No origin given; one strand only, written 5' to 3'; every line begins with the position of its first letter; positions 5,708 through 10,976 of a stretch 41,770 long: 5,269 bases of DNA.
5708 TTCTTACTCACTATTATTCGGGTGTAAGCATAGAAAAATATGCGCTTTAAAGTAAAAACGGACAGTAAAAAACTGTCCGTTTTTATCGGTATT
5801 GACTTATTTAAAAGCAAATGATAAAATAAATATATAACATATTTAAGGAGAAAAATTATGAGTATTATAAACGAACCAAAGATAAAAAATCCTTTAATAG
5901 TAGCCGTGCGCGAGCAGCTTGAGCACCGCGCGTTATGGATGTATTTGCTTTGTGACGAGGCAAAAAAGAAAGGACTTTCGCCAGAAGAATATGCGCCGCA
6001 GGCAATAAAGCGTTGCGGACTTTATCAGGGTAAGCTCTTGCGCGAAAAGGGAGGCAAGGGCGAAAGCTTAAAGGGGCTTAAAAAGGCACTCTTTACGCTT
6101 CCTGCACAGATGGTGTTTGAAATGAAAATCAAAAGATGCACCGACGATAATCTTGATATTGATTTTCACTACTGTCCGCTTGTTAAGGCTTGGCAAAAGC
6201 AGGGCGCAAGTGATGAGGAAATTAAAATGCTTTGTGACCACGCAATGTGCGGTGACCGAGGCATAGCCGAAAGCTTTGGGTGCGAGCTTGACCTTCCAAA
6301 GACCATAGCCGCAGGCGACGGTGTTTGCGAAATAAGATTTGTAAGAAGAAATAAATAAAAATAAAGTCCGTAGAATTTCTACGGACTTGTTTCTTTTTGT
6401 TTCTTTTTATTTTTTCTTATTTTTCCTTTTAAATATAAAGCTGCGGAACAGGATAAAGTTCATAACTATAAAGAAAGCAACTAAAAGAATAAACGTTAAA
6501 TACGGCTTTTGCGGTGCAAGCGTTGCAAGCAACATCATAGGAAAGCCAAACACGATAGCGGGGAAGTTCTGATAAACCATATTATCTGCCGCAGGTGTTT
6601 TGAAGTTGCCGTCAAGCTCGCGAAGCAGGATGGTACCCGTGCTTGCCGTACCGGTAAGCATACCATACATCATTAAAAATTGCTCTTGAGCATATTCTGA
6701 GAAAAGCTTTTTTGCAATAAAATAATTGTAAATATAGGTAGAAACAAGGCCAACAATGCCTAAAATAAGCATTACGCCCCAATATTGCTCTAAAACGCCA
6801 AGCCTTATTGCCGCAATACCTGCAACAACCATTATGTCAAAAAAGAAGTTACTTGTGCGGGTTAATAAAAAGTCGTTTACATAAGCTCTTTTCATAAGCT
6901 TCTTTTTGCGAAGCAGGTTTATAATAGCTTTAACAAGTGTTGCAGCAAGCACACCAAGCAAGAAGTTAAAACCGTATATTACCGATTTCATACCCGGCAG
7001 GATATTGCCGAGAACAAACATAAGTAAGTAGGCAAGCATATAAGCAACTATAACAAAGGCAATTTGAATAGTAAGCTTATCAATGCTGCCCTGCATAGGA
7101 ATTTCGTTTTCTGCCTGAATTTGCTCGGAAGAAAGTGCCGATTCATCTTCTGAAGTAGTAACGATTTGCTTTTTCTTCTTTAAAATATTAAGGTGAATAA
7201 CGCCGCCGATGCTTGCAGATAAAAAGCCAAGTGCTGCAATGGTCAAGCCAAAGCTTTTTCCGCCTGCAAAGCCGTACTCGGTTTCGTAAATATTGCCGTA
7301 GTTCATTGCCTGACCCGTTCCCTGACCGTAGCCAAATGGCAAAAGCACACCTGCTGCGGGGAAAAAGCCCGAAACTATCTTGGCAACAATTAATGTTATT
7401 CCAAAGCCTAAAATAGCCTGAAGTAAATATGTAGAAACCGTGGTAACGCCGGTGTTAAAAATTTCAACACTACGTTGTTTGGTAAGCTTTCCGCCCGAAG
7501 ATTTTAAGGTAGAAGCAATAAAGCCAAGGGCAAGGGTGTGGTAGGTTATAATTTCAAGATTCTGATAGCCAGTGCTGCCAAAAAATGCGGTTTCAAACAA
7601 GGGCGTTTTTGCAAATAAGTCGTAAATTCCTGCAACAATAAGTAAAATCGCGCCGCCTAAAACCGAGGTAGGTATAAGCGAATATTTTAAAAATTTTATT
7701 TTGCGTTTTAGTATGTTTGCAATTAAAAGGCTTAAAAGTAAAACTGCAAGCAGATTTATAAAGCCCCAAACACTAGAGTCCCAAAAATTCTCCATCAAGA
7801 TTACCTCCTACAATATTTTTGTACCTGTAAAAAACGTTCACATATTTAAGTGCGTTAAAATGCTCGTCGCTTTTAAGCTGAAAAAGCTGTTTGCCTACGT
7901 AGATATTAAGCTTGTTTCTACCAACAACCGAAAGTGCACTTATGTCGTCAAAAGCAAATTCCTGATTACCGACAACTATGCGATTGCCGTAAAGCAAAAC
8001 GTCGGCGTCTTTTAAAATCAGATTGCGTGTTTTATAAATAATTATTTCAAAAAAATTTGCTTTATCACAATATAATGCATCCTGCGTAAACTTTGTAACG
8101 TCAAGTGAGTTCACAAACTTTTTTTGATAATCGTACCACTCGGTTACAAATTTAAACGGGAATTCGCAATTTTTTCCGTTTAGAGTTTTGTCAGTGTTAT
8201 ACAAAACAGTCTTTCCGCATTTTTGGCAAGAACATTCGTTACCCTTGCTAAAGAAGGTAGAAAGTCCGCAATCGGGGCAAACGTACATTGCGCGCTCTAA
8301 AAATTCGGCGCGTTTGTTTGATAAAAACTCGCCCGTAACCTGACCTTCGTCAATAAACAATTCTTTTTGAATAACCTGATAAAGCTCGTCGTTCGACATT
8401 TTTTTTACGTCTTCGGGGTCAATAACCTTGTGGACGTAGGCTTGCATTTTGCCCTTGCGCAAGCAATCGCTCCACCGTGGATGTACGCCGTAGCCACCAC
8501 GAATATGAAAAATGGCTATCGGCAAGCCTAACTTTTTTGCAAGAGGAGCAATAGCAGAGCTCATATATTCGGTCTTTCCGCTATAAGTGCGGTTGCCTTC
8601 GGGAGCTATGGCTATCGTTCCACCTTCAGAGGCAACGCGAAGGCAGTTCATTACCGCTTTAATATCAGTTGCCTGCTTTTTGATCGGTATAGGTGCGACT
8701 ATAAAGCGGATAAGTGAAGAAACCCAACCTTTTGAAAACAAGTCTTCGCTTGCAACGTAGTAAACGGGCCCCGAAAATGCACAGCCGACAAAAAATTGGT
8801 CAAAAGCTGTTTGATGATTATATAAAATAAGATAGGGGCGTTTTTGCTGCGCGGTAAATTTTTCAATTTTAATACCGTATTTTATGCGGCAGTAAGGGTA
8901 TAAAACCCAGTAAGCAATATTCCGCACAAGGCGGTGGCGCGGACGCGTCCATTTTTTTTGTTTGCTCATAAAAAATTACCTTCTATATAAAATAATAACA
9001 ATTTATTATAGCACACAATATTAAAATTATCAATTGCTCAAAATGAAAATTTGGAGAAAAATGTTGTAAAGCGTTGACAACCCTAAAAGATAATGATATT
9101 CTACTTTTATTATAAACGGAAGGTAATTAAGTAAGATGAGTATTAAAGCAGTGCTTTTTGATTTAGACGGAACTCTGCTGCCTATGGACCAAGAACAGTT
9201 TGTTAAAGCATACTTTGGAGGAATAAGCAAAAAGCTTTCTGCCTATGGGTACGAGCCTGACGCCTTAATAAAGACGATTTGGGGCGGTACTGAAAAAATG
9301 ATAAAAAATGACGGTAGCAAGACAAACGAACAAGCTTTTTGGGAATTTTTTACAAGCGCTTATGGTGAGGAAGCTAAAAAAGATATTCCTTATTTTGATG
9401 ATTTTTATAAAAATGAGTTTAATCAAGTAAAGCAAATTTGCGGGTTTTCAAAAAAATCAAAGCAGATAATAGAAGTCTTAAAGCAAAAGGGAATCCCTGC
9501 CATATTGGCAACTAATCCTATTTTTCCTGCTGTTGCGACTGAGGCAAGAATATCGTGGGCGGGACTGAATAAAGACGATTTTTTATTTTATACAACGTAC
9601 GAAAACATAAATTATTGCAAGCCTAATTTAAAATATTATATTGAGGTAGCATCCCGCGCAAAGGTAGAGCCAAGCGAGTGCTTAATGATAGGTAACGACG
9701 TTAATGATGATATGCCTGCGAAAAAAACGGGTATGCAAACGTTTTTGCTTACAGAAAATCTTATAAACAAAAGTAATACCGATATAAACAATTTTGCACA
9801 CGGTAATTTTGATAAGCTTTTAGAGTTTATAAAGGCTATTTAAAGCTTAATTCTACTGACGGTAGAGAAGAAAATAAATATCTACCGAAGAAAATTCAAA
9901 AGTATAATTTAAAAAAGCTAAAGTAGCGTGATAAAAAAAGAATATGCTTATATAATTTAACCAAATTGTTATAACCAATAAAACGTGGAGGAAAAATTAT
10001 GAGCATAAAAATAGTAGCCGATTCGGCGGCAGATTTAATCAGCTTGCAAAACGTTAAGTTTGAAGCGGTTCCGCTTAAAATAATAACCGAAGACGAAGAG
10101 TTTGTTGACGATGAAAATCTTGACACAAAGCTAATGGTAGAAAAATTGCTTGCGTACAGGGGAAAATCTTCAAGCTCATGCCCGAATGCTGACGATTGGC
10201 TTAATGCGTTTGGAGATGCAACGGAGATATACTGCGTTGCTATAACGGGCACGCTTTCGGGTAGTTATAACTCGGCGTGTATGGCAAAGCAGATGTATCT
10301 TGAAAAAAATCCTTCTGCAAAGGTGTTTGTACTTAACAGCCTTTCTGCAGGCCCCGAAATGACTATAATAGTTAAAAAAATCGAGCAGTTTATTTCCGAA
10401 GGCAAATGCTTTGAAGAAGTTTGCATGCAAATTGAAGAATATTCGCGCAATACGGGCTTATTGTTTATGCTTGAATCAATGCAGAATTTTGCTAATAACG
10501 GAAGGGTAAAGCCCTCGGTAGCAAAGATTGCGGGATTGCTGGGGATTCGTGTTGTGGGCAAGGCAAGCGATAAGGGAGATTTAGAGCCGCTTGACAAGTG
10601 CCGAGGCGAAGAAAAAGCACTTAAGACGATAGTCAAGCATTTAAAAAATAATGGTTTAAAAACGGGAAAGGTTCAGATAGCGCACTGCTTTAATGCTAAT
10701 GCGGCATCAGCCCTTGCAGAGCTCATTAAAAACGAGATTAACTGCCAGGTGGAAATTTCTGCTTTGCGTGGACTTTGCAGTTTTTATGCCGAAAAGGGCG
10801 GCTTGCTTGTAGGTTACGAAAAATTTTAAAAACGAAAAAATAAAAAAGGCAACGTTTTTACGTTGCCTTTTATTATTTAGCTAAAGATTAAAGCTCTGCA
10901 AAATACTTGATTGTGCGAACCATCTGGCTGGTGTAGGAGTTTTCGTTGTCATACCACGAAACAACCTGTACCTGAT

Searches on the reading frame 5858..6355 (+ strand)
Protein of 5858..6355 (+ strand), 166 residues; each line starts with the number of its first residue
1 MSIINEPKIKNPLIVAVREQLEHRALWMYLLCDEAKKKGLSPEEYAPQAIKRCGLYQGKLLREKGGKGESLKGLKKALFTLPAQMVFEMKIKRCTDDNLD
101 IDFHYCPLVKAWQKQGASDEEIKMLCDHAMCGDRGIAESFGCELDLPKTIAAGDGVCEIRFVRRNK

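Call 9: search_protein_families(library=pfam, proteins=[window:5858-6355:+], max_evalue=0.00001)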
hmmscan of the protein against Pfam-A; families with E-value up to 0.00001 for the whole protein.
window:5858-6355:+ (166 aa): 1 family
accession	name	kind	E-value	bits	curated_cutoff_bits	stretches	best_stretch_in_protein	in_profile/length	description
PF14196.11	ATC_hydrolase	-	4e-21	76.8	28.1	1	20-161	3-145/145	L-2-amino-thiazoline-4-carboxylic acid hydrolase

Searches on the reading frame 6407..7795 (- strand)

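Call 9: search_protein_families(library=pfam, proteins=[window:6407-7795:-], max_evalue=0.00001)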
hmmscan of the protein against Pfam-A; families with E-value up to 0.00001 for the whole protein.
window:6407-7795:- (462 aa): 1 family
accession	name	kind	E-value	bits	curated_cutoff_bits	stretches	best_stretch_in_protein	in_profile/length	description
PF03616.19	Glt_symporter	-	8.7e-10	38.3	26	1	15-364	8-330/368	Sodium/glutamate symporter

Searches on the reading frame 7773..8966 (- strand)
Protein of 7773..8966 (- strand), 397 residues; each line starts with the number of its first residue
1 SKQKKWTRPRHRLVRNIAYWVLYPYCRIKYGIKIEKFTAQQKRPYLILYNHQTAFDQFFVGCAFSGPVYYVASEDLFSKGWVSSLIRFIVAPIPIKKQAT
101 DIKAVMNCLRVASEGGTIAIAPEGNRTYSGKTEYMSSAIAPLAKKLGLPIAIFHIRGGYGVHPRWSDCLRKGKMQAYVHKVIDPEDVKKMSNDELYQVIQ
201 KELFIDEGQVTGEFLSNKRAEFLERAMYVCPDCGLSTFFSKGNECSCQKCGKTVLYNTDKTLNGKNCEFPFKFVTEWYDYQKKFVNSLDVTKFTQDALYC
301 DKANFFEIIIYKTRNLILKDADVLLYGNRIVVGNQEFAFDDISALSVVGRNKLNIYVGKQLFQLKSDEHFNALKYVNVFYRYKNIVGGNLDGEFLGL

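Call 9: search_protein_families(library=pfam, proteins=[window:7773-8966:-], max_evalue=0.00001)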
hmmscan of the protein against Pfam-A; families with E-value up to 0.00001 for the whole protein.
window:7773-8966:- (397 aa): 1 family
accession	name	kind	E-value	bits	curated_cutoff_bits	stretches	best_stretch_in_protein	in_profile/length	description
PF01553.26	Acyltransferase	-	3.6e-13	49.9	23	1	38-150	9-126/132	Acyltransferase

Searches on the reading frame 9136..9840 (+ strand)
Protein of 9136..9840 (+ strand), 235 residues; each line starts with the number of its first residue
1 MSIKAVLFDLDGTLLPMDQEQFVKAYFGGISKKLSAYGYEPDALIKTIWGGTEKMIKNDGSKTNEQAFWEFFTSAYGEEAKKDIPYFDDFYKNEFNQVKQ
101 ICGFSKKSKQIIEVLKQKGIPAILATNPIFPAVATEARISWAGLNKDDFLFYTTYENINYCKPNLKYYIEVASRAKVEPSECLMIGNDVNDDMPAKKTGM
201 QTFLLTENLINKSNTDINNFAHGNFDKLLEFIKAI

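Call 9: search_protein_families(library=pfam, proteins=[window:9136-9840:+], max_evalue=0.00001)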
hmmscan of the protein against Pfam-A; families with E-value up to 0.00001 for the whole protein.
window:9136-9840:+ (235 aa): 2 families
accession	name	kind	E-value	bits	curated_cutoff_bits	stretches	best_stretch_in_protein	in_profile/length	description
PF00702.32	Hydrolase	-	8.7e-16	59.3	26.4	1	3-195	1-186/191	haloacid dehalogenase-like hydrolase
PF13419.12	HAD_2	-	6.8e-15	56.1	23.8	1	6-203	1-176/178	Haloacid dehalogenase-like hydrolase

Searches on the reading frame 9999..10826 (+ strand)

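Call 9: search_protein_families(library=pfam, proteins=[window:9999-10826:+], max_evalue=0.00001)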
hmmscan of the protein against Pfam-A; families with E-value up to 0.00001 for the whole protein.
window:9999-10826:+ (276 aa): 1 family
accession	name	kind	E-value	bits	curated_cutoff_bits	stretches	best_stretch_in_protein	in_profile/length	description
PF02645.21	DegV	-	1.6e-47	162.6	27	1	2-269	1-273/280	Uncharacterised protein, DegV family COG1307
